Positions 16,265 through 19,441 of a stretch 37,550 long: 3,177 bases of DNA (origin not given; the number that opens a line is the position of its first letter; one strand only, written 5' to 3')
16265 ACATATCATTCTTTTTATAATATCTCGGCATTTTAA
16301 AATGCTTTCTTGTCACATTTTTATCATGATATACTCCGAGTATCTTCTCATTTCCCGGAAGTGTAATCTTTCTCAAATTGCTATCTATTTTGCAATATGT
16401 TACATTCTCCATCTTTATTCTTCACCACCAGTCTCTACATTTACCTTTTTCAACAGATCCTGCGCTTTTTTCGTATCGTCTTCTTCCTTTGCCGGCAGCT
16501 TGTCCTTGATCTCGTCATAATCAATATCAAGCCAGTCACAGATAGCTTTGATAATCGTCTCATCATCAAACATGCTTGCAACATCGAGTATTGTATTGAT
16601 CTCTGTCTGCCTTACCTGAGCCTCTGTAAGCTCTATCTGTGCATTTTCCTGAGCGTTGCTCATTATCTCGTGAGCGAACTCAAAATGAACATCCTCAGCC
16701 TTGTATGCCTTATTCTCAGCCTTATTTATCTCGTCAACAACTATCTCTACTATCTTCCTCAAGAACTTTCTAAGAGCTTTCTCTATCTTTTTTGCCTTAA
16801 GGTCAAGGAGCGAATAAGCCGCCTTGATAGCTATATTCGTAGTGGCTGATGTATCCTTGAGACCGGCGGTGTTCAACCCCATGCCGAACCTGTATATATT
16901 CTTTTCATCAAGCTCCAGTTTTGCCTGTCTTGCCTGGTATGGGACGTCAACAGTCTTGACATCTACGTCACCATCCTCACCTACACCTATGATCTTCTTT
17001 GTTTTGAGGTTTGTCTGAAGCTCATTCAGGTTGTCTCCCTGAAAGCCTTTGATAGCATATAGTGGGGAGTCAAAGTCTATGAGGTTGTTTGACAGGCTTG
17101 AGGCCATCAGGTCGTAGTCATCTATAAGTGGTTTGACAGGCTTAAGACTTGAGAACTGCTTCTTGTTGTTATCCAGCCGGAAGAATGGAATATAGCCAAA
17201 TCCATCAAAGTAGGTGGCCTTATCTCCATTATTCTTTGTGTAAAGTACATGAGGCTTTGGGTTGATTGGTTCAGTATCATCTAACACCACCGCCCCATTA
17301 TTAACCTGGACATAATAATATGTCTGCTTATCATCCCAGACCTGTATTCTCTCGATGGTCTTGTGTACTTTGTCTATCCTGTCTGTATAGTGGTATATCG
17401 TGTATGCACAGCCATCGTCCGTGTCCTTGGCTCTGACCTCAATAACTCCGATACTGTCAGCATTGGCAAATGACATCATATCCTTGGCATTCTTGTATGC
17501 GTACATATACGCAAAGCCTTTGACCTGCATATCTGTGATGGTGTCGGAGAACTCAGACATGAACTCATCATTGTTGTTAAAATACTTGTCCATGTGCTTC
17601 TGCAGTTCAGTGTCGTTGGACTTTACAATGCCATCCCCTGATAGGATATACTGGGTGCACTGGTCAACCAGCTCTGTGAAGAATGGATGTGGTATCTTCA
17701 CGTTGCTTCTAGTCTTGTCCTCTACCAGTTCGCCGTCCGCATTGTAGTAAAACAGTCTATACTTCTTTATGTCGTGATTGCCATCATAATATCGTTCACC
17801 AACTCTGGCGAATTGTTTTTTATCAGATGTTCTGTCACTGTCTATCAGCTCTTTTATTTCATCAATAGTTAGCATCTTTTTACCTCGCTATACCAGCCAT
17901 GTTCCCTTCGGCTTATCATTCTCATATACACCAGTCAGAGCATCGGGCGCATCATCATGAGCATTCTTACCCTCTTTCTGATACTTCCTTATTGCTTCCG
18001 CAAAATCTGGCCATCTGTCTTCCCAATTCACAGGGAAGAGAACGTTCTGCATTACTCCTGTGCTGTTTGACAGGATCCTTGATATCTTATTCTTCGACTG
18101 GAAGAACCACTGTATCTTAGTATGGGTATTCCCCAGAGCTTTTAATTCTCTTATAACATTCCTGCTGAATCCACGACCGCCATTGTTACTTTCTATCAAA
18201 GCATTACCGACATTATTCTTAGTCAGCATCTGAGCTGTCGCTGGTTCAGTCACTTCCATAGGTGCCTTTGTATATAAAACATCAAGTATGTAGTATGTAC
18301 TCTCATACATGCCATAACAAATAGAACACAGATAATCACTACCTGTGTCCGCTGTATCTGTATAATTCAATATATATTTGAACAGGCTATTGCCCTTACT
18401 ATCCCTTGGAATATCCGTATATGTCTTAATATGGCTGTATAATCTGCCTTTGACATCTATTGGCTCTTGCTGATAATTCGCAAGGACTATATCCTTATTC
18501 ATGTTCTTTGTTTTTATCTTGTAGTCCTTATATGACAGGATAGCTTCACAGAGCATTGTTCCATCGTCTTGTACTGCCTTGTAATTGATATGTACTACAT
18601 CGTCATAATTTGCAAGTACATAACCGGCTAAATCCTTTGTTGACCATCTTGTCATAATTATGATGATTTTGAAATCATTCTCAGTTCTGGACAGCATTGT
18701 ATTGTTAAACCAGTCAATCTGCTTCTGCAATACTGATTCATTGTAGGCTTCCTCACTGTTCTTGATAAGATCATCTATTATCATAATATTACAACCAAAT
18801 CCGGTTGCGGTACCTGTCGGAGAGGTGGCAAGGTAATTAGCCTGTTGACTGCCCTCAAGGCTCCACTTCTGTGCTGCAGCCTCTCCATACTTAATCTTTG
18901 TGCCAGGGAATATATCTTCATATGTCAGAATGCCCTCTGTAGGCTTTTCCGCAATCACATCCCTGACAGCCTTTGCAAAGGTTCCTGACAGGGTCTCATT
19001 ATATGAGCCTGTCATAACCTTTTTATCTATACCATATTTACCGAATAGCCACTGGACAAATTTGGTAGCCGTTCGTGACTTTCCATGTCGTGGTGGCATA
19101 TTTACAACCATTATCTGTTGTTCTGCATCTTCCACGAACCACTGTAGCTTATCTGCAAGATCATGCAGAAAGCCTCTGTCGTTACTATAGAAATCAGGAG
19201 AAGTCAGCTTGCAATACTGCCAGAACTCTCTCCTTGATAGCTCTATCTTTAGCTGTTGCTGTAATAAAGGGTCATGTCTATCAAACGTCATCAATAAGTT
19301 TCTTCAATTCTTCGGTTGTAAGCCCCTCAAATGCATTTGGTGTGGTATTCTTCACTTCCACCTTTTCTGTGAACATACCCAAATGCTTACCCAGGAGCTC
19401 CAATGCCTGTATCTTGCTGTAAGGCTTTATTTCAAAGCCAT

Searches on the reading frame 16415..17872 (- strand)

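Call 48: search_protein_families(library=phrogs, proteins=[window:16415-17872:-], max_evalue=0.00001)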
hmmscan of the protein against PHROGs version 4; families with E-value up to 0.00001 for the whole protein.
window:16415-17872:- (485 aa): 3 families
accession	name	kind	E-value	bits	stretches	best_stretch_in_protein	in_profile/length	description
phrog_64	-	head and packaging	2.4e-92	311.2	1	2-482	74-514/547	portal protein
phrog_9064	-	head and packaging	9.5e-19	68.9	1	242-437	3-194/228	portal protein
phrog_38367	-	unknown function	5.9e-16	59.7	1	376-463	3-90/131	-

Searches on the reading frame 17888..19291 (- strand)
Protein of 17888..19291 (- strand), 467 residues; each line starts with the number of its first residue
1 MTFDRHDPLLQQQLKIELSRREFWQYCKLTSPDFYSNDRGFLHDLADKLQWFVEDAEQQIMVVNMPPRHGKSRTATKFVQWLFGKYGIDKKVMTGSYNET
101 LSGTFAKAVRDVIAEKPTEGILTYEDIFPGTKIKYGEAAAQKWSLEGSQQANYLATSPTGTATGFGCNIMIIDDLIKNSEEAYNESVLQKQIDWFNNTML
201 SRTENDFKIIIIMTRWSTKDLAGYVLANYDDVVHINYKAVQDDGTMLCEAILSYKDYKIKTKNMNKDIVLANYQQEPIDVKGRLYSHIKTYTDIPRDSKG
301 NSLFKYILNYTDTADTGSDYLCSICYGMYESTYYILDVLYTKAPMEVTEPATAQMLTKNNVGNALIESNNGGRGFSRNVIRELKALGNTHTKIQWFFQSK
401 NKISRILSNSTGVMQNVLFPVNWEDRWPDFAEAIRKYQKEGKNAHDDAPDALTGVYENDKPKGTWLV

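Call 48: search_protein_families(library=phrogs, proteins=[window:17888-19291:-], max_evalue=0.00001)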
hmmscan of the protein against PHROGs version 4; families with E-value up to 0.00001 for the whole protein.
window:17888-19291:- (467 aa): 5 families
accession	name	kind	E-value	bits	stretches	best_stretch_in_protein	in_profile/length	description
phrog_30251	-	head and packaging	4e-173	578.7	1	9-448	7-449/799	terminase large subunit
phrog_38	-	head and packaging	6.9e-91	307.1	1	11-463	266-707/760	terminase large subunit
phrog_4758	-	head and packaging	9e-53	180.1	1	10-245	7-241/243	terminase large subunit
phrog_5573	-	head and packaging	3.2e-45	155.5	1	231-458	11-233/250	terminase large subunit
phrog_8148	-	head and packaging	3e-20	73.2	1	10-67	7-64/64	terminase small subunit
